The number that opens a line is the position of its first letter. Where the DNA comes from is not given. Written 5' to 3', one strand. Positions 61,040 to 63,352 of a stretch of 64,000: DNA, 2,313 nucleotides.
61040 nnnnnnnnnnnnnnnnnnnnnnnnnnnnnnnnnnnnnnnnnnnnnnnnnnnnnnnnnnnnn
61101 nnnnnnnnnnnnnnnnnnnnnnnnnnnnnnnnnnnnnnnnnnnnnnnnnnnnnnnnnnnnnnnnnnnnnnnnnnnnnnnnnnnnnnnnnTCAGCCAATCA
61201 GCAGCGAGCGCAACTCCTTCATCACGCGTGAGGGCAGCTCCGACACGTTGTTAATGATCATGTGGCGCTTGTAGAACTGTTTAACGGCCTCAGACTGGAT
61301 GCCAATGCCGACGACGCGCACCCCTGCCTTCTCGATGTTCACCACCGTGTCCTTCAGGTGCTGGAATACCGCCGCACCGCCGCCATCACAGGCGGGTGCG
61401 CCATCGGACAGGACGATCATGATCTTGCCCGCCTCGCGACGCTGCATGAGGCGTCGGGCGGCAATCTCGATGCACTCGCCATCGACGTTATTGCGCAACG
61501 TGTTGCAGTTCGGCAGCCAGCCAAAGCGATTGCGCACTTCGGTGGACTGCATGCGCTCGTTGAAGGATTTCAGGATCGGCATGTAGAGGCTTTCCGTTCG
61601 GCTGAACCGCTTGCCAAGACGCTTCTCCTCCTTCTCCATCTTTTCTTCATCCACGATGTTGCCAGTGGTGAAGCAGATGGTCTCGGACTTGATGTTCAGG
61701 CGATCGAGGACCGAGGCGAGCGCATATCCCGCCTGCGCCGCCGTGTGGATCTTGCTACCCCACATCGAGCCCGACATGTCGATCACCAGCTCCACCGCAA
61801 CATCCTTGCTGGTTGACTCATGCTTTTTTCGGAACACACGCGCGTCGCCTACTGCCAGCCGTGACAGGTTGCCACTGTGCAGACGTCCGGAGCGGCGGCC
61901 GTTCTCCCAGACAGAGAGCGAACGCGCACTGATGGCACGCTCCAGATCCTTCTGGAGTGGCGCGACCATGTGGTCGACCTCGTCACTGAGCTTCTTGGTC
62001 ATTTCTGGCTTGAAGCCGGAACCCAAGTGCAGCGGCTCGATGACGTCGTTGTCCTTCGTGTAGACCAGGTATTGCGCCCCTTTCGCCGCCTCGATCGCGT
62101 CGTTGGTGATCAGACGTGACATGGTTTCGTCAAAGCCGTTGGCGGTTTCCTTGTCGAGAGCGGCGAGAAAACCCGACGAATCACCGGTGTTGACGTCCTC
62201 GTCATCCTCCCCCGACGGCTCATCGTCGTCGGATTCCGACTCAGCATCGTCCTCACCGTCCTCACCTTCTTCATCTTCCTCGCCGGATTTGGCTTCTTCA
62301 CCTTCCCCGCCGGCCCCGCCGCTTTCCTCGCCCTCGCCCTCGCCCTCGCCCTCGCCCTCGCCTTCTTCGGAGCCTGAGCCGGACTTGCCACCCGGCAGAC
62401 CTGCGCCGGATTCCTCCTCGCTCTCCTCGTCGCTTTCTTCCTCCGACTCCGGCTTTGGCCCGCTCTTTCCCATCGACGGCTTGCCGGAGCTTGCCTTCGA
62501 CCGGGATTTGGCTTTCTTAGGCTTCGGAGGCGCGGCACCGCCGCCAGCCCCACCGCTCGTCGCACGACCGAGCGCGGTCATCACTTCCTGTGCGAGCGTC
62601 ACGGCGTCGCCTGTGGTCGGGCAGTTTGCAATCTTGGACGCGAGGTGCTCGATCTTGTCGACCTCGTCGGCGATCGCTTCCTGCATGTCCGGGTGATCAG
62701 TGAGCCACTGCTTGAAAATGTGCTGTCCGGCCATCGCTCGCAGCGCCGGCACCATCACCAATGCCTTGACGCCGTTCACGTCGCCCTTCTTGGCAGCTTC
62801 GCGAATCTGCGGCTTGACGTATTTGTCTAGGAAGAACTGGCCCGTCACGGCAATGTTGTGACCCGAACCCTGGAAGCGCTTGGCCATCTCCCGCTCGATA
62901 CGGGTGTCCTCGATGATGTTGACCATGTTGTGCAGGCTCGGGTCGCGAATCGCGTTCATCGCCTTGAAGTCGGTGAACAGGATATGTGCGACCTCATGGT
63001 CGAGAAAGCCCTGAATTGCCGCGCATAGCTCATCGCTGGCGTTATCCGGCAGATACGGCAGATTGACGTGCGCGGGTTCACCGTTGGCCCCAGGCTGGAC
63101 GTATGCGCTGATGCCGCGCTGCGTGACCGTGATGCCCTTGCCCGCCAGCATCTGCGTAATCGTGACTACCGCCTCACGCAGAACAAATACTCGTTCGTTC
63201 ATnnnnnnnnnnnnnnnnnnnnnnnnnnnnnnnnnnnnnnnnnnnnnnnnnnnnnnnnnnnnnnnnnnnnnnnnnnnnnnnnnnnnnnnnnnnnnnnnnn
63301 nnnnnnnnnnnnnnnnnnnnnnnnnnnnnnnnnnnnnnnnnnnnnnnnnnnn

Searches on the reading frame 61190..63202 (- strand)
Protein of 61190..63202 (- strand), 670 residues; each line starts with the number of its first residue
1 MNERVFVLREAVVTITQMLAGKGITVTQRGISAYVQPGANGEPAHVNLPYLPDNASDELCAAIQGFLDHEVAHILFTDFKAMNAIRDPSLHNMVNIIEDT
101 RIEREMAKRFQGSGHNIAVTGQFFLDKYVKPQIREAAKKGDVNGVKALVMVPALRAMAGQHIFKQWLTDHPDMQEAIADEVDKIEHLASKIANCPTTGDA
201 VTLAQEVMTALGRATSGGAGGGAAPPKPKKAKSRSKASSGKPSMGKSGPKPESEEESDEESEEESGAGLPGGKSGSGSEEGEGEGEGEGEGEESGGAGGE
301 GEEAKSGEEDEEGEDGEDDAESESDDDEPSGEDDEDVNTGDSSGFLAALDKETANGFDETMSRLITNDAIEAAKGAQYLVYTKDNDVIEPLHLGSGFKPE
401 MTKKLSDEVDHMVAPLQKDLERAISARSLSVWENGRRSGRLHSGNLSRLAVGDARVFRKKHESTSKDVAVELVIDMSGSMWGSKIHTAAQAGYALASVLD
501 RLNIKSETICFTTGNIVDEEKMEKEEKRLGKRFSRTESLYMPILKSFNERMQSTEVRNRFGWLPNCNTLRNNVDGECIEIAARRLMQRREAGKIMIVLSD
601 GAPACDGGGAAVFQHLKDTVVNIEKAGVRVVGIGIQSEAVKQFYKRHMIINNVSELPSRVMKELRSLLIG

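Call 10: find_related_loci(query=window:61190-63202:-, collection=viral_contigs, flank=10000)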
Query window:61190-63202:- (670 aa) in viral_contigs; peptide patterns used: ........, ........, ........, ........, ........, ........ (x = any residue, [..] = any of these).
122 stretches matched a pattern; 3 encode a relative of the query (tblastn E <= 1e-3); 3 distinct loci.
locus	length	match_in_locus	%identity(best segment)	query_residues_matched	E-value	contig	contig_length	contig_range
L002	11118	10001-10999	92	338-670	0e+0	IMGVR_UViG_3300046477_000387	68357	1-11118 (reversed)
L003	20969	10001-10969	80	342-663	4e-164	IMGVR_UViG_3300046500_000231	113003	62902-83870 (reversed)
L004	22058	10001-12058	33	3-669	1e-101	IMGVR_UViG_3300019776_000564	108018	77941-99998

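Call 21: search_protein_families(library=pfam, proteins=[L002:7919-8326:-, L003:7943-8365:-, L002:7031-7684:+, L003:7028-7708:+, L002:6608-6955:-, L002:5291-6643:+, L003:6024-6812:-, L003:4470-5252:-, L003:5674-6084:-], max_evalue=0.01)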
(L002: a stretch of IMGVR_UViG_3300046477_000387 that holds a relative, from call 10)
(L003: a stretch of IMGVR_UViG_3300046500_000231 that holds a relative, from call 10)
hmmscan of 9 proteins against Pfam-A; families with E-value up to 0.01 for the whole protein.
L002:7919-8326:- (135 aa): 1 family
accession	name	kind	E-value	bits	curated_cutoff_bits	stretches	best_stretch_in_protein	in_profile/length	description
PF01381.28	HTH_3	-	0.00018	21.9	23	1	28-69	15-54/55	Helix-turn-helix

L003:7943-8365:- (140 aa): 1 family
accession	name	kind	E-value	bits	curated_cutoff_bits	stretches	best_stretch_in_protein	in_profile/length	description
PF01381.28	HTH_3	-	0.00015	22.2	23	1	23-72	8-55/55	Helix-turn-helix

L002:7031-7684:+ (217 aa): 6 families
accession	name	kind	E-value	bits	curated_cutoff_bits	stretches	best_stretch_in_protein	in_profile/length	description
PF01381.28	HTH_3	-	4.6e-08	33.4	23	1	10-62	2-55/55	Helix-turn-helix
PF13443.12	HTH_26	-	2.3e-05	25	22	1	8-58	1-53/63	Cro/C1-type HTH DNA-binding domain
PF08447.18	PAS_3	-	5.6e-05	23.8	25.6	1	121-205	2-88/89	PAS fold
PF15943.11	YdaS_toxin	-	0.0007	19.8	30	1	21-39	12-30/65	Bacterial toxin YdaS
PF14549.12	P22_Cro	-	0.0014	18.8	30.2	1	21-41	13-31/60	DNA-binding transcriptional regulator Cro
PF13560.12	HTH_31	-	0.0058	17.4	27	0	14-57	11-56/64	Helix-turn-helix domain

L003:7028-7708:+ (226 aa): 2 families
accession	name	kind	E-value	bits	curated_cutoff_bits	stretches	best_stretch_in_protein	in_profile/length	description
PF01381.28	HTH_3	-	8.7e-06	26.1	23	1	32-71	15-55/55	Helix-turn-helix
PF13443.12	HTH_26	-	0.00014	22.5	22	1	17-67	1-53/63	Cro/C1-type HTH DNA-binding domain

L002:6608-6955:- (115 aa): 1 family
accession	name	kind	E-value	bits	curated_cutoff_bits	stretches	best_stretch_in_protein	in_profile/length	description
PF12728.13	HTH_17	-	5.3e-12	46.3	27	1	5-51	2-48/51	Helix-turn-helix domain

L002:5291-6643:+ (450 aa): 1 family
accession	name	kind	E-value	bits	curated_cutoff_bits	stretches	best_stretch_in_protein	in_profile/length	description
PF00589.27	Phage_integrase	-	5.6e-21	75.5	27.1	1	277-442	24-170/172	Phage integrase family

L003:6024-6812:- (262 aa): 8 families
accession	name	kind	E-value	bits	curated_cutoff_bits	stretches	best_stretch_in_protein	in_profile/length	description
PF09140.17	MipZ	-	5.3e-13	49.3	20.7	1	47-169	3-139/262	ATPase MipZ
PF01656.29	CbiA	-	7.9e-12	45.7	25.4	1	49-221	3-110/125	CobQ/CobB/MinD/ParA nucleotide binding domain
PF13614.12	AAA_31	-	8.7e-12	45.8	27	1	48-93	5-51/177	AAA domain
PF07015.17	VirC1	-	5.8e-07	29.5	24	1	51-241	8-195/231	VirC1 protein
PF10609.15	ParA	-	7.3e-07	29.3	27.1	1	44-82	3-41/246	NUBPL iron-transfer P-loop NTPase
PF03029.23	ATP_bind_1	-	5.4e-05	23.5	27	1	55-93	6-44/240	Conserved hypothetical ATP binding protein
PF03308.22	MeaB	-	0.0035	16.8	23.1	1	36-83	23-71/273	Methylmalonyl Co-A mutase-associated GTPase MeaB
PF06564.18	CBP_BcsQ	-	0.009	16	21.3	0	53-85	10-42/234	Cellulose biosynthesis protein BcsQ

L003:4470-5252:- (260 aa): 2 families
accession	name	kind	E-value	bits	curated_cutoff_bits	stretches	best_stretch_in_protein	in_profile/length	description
PF01051.27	Rep3_N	-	1.7e-34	119.7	22.4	1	17-167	2-141/141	Initiator Replication protein, WH1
PF21205.3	Rep3_C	-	6.8e-14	52.3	21.1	1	179-237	2-59/59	Initiator Rep protein, WH2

L003:5674-6084:- (136 aa): 0 families

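Call 22: search_protein_families(library=pfam, proteins=[window:61190-63202:-], max_evalue=0.001)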
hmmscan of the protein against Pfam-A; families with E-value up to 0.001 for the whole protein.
window:61190-63202:- (670 aa): 3 families
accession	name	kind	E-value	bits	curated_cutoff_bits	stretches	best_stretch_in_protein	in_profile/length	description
PF11775.14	CobT_C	-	1.7e-42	146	21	1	456-669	1-219/220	Cobalamin biosynthesis protein CobT VWA domain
PF06213.17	CobT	-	8.3e-08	32.5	26.1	1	8-314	7-272/276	Cobalamin biosynthesis protein CobT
PF00092.34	VWA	-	6.9e-05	23.6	23.8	0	584-642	91-146/174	von Willebrand factor type A domain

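Call 24: find_related_loci(query=A2, collection=viral_contigs, flank=4000)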
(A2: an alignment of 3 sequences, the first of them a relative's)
Query A2 (135 aa) in viral_contigs; peptide patterns used: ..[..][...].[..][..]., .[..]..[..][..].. (x = any residue, [..] = any of these).
56 stretches matched a pattern; 2 encode a relative of the query (tblastn E <= 1e-3); 2 distinct loci.
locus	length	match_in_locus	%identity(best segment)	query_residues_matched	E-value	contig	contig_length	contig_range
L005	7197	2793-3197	100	1-135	1e-91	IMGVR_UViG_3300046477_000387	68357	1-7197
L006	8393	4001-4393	50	3-132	6e-41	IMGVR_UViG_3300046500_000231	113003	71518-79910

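Call 25: find_related_loci(query=A2, collection=genome_contigs, flank=4000)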
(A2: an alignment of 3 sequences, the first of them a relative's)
Query A2 (135 aa) in genome_contigs; peptide patterns used: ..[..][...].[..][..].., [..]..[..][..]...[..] (x = any residue, [..] = any of these).
95 stretches matched a pattern; 1 encode a relative of the query (tblastn E <= 1e-3); 1 distinct loci.
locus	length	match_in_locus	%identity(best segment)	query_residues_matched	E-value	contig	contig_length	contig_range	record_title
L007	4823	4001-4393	47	3-132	6e-40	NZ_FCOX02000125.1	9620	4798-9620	Caballeronia calidae isolate LMG 29321 contig000125, whole genome shotgun sequence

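Call 27: find_homologous_proteins(query=L002:7919-8326:-, max_evalue=0.001)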
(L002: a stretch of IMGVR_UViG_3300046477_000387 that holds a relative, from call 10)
Query L002:7919-8326:- (135 aa): 6 proteins with E <= 0.001 among 20 candidates.
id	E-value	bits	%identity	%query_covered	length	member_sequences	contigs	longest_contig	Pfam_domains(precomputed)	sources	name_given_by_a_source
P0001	4.1e-75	268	92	100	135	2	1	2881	-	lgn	-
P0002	1.6e-68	246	86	98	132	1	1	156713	-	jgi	jgi:hypothetical protein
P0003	2.4e-67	243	84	99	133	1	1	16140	-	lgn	-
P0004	1.9e-66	240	82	100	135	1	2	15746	-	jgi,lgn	jgi:hypothetical protein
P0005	5.0e-57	209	72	99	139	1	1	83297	-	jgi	jgi:hypothetical protein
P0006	1.1e-53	199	68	99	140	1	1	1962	-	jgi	jgi:hypothetical protein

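Call 28: find_encoding_contigs(protein=P0002, flank=6000, max_places=2)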
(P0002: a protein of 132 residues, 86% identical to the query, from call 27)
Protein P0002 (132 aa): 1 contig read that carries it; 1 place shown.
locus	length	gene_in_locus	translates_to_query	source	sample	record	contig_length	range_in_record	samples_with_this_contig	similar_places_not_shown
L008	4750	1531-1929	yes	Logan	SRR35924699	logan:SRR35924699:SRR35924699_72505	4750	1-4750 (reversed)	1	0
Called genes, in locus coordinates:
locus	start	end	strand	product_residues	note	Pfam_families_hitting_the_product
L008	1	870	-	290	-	?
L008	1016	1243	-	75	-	-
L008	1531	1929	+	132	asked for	-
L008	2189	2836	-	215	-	PF01381:HTH_3, PF13443:HTH_26 (weak)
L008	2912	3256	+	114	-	PF12728:HTH_17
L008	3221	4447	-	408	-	PF00589:Phage_integrase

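Call 29: find_encoding_contigs(protein=P0005, flank=6000, max_places=2)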
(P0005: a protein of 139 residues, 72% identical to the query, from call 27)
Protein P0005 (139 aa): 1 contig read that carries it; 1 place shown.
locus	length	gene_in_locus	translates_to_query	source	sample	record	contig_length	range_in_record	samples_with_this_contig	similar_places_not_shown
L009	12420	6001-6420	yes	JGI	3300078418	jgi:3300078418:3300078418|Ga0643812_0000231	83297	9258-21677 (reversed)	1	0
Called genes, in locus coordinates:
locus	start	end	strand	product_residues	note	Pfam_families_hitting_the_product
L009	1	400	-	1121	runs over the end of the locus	PF02811:PHP, PF07733:DNA_pol3_alpha, PF17657:DNA_pol3_finger, PF14579:HHH_6, PF03167:UDG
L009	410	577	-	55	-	-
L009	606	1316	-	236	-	-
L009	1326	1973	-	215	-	PF04542:Sigma70_r2 (weak)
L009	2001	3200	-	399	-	PF07728:AAA_5, PF08406:CbbQ_C (weak)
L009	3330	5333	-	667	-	PF06213:CobT (weak), PF11775:CobT_C, PF00092:VWA (faint)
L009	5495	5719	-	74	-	-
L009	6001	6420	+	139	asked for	-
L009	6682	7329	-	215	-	PF13443:HTH_26 (faint)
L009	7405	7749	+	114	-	PF12728:HTH_17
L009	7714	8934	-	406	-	PF00589:Phage_integrase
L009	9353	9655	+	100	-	-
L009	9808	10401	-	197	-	PF01066:CDP-OH_P_transf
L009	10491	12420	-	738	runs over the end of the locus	PF01541:GIY-YIG, PF27096:UvrC_M, PF02151:UVR, PF22920:UvrC_RNaseH, PF08459:UvrC_RNaseH_dom, PF00633:HHH (faint), PF14520:HHH_5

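Call 30: find_encoding_contigs(protein=P0003, flank=3000, max_places=2)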
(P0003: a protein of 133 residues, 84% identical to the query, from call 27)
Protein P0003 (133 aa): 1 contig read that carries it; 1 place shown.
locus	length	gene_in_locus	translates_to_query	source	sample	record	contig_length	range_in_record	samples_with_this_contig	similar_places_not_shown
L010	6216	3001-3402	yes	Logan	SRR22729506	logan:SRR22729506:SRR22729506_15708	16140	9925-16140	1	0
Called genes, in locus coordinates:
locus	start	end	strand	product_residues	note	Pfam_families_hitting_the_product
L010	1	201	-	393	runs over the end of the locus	PF07728:AAA_5, PF08406:CbbQ_C (weak)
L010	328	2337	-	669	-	PF11775:CobT_C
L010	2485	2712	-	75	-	-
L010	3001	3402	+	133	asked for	-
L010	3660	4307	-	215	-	PF13443:HTH_26 (weak), PF01381:HTH_3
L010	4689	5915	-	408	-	PF00589:Phage_integrase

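Call 31: find_encoding_contigs(protein=P0004, flank=3000, max_places=2)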
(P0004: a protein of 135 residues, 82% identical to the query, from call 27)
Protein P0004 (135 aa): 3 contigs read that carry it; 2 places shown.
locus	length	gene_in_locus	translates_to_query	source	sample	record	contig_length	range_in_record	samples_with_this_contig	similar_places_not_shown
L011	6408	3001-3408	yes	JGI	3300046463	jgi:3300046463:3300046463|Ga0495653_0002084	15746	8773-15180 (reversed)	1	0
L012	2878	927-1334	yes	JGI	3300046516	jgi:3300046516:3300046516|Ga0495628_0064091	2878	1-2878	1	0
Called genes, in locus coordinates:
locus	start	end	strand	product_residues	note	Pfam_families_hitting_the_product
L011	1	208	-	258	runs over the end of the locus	?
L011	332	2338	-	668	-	PF06213:CobT (faint), PF11775:CobT_C, PF00092:VWA (faint)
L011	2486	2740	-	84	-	-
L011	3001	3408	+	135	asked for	-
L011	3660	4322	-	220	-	PF01381:HTH_3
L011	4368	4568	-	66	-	-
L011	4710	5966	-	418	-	PF00589:Phage_integrase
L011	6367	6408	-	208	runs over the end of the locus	-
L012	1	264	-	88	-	?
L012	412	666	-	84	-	-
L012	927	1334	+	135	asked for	-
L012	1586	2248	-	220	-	PF01381:HTH_3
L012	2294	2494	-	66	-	-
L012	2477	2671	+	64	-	-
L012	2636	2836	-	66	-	PF00589:Phage_integrase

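Call 32: find_encoding_contigs(protein=P0006, flank=3000, max_places=2)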
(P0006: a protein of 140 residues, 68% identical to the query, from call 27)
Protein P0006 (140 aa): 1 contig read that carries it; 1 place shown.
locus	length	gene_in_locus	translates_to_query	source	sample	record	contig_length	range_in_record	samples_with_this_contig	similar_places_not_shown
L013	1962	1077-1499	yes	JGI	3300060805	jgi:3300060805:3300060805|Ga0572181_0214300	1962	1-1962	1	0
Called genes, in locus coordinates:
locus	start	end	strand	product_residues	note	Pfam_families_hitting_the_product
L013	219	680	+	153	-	-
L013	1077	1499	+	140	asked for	-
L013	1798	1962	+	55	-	?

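Call 33: find_encoding_contigs(protein=P0001, flank=3000, max_places=2)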
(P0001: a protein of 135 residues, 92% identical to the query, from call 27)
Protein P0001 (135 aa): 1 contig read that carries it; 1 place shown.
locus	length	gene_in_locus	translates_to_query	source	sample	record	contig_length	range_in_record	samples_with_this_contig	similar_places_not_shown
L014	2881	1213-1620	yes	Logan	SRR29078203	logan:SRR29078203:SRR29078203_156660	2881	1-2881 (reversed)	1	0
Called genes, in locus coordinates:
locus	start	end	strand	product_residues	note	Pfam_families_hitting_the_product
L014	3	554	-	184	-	?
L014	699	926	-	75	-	-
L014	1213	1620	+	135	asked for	-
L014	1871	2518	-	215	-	PF01381:HTH_3, PF08447:PAS_3 (weak)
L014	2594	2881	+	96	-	?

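Call 38: find_related_loci(query=A4, collection=metagenome_contigs, flank=1500)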
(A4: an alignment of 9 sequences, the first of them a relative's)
Query A4 (135 aa) in metagenome_contigs; peptide patterns used: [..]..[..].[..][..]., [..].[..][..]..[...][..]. (x = any residue, [..] = any of these).
465 stretches matched a pattern; 1 encode a relative of the query (tblastn E <= 1e-3); 1 distinct loci.
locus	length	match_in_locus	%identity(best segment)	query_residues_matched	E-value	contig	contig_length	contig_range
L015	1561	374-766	48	3-132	2e-41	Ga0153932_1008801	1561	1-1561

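Call 46: search_dna_similar(query=P0002, collection=plasmids, mode=protein, max_rows=20, max_evalue=0.001)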
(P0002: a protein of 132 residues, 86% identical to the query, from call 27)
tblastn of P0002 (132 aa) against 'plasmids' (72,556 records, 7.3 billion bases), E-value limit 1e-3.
Records with a match: 536; places in all: 536; records where one place covers at least 80% of the query: 102.
Best place of each record, by identity: <60% 536.
By first word of the organism name: Klebsiella 306; Acinetobacter 154; Escherichia 44; Cronobacter 8; Salmonella 7; Enterobacter 3; Moellerella 3; Cereibacter 2; Thauera 2; Cupriavidus 2; and 5 more.
By predicted mobility (MOB-suite, as given by PLSDB): non-mobilizable 413; mobilizable 112; conjugative 11.
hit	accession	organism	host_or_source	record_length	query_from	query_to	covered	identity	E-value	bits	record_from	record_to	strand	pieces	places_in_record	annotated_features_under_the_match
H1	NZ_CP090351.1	Methylobacterium oryzae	single cell,soil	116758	4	130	96%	33.3%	5e-8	57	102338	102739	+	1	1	helix-turn-helix transcriptional regulator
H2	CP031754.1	Cereibacter sphaeroides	cell culture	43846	23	126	79%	40.6%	6e-11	65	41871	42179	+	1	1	XRE family transcriptional regulator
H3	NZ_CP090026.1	Cereibacter azotoformans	cell culture,Aquaculture sediment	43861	23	126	79%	40.6%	6e-11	65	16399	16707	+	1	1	helix-turn-helix transcriptional regulator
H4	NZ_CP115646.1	Acinetobacter baumannii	Homo sapiens,skin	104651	1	125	95%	32.8%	2e-13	73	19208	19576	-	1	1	helix-turn-helix transcriptional regulator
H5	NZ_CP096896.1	Acinetobacter baumannii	Homo sapiens,respiratory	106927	1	125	95%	32.8%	2e-13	73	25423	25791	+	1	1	helix-turn-helix transcriptional regulator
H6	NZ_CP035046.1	Acinetobacter baumannii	Homo sapiens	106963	1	125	95%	32.8%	2e-13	73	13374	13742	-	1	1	helix-turn-helix transcriptional regulator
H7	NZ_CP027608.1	Acinetobacter baumannii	-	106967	1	125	95%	32.8%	2e-13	73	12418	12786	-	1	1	helix-turn-helix transcriptional regulator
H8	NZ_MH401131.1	Acinetobacter baumannii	-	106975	1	125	95%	32.8%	2e-13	73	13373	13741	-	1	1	helix-turn-helix transcriptional regulator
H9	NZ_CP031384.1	Acinetobacter baumannii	Homo sapiens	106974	1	125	95%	32.8%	2e-13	73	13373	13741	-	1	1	helix-turn-helix transcriptional regulator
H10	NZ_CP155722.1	Acinetobacter baumannii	Homo sapiens,skin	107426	1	125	95%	32.8%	2e-13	73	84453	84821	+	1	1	helix-turn-helix transcriptional regulator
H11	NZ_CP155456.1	Acinetobacter baumannii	Homo sapiens,Tracheal Aspirate/Wash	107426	1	125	95%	32.8%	2e-13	73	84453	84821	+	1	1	helix-turn-helix transcriptional regulator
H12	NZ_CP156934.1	Acinetobacter baumannii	Homo sapiens,sputum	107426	1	125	95%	32.8%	2e-13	73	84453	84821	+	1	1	helix-turn-helix transcriptional regulator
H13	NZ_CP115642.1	Acinetobacter baumannii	Homo sapiens,sputum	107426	1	125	95%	32.8%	2e-13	73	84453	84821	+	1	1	helix-turn-helix transcriptional regulator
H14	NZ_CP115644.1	Acinetobacter baumannii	Homo sapiens,sputum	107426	1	125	95%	32.8%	2e-13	73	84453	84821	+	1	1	helix-turn-helix transcriptional regulator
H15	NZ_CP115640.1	Acinetobacter baumannii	Homo sapiens,sputum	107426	1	125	95%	32.8%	2e-13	73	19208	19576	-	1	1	helix-turn-helix transcriptional regulator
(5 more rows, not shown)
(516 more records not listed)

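Call 47: search_dna_similar(query=P0002, collection=phages, mode=protein, max_rows=20, max_evalue=0.001)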
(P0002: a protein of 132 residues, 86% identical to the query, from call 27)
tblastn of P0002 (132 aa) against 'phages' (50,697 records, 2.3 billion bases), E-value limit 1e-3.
Records with a match: 14; places in all: 14; records where one place covers at least 80% of the query: 2.
Best place of each record, by identity: <60% 14.
By first word of the organism name: Rhizobium 9; Klebsiella 5.
By host as written in the record: Rhizobium etli CFN42 2; Klebsiella pneumoniae strain 4011 1; Klebsiella pneumoniae strain 9362 1; horse 1; Klebsiella pneumoniae 4727 1; Klebsiella pneumoniae subsp. pneumoniae LC-1825/18 1; Rhizobium leguminosarum VF39SM 1; Rhizobium etli Y2_11 1; and 5 more.
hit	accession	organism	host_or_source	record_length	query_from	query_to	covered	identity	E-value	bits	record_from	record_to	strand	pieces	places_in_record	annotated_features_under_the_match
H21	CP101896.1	Klebsiella phage GArcari-2022b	Klebsiella pneumoniae strain 4011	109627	1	82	62%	37.8%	8e-9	58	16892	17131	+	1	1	record has no annotation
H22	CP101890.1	Klebsiella phage GArcari-2022a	Klebsiella pneumoniae strain 9362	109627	1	82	62%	37.8%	8e-9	58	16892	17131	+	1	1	record has no annotation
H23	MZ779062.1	Klebsiella phage pJN2-26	horse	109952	1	82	62%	37.8%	8e-9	58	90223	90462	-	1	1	hypothetical protein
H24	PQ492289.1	Klebsiella phage vB_KpnS_p4727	Klebsiella pneumoniae 4727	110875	1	82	62%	37.8%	8e-9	58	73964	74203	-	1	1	record has no annotation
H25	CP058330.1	Klebsiella phage vB_Kpn_1825-KPC53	Klebsiella pneumoniae subsp. pneumoniae ...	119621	1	82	62%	37.8%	8e-9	58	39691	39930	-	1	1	record has no annotation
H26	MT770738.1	Rhizobium phage B1VFA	Rhizobium leguminosarum VF39SM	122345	3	118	88%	25.4%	1e-3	43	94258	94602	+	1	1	hypothetical protein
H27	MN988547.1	Rhizobium phage RHph_Y2_11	Rhizobium etli Y2_11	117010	33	122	68%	31.9%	1e-7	55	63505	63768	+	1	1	hypothetical protein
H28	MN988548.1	Rhizobium phage RHph_Y2_17_1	Rhizobium etli Y2_17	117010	33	122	68%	31.9%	1e-7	55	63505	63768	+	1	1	hypothetical protein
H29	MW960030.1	Rhizobium phage RHph_X66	R. phaseoli sv. phaseoli INC 2-5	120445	3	118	88%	24.4%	9e-4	43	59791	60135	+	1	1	XRE family helix-turn-helix protein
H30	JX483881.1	Rhizobium phage RHEph10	Rhizobium etli CFN42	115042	33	122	68%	30.8%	3e-6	50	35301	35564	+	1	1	hypothetical protein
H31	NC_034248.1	Rhizobium phage RHEph10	Rhizobium etli CFN42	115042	33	122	68%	30.8%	3e-6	50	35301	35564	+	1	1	hypothetical protein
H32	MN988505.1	Rhizobium phage RHph_N1_10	Rhizobium phaseoli N1_10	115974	33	122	68%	30.8%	2e-5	48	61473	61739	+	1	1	hypothetical protein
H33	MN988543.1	Rhizobium phage RHph_N2_6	Rhizobium phaseoli N2_6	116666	33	122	68%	30.8%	2e-5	48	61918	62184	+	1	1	hypothetical protein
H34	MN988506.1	Rhizobium phage RHph_N1_15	Rhizobium phaseoli N1_15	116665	34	122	67%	31.1%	2e-5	48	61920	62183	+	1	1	hypothetical protein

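Call 48: get_annotated_region(hit=H23, flank=4000)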
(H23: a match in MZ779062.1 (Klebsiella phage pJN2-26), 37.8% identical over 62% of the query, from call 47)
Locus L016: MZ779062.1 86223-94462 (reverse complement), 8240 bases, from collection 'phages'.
description: Klebsiella phage pJN2-26, complete genome.
organism: Klebsiella phage pJN2-26 (NCBI taxid 2873443)
taxonomy: Viruses; Duplodnaviria; Heunggongvirae; Uroviricota; Caudoviricetes
host: horse; source: horse tracheal aspirate; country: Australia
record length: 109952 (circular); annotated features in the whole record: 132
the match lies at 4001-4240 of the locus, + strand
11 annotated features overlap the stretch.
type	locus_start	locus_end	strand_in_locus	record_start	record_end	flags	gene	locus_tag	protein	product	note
CDS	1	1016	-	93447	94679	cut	-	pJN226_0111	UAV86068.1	putative porphyrin biosynthetic protein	protein contains AAA domain (dynein-related subfamily)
CDS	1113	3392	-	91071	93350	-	-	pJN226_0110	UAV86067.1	putative porphyrin biosynthetic protein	proetin contains cobalamin biosynthesis CobT domains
CDS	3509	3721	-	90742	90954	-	-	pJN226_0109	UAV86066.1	hypothetical protein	-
CDS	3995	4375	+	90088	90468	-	-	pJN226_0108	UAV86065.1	hypothetical protein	-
CDS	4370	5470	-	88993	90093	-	-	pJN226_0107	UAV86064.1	integrase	-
CDS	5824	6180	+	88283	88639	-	-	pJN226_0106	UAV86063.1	hypothetical protein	-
CDS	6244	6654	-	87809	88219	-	-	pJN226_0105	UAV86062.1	hypothetical protein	-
CDS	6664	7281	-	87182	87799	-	-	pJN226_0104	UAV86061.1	hypothetical protein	-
CDS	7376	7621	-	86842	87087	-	-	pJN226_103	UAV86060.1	putative glutaredoxin 1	-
CDS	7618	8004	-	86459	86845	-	-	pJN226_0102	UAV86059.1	hypothetical protein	N4 Gp49/phage Sf6 gene 66 family; putative cyclic-nucleotide phosphodiesterase activity, phosphoric diester hydrolase ...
CDS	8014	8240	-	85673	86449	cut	-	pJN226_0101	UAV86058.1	phosphate starvation-inducible protein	phosphate starvation-inducible protein PhoH, predicted ATPase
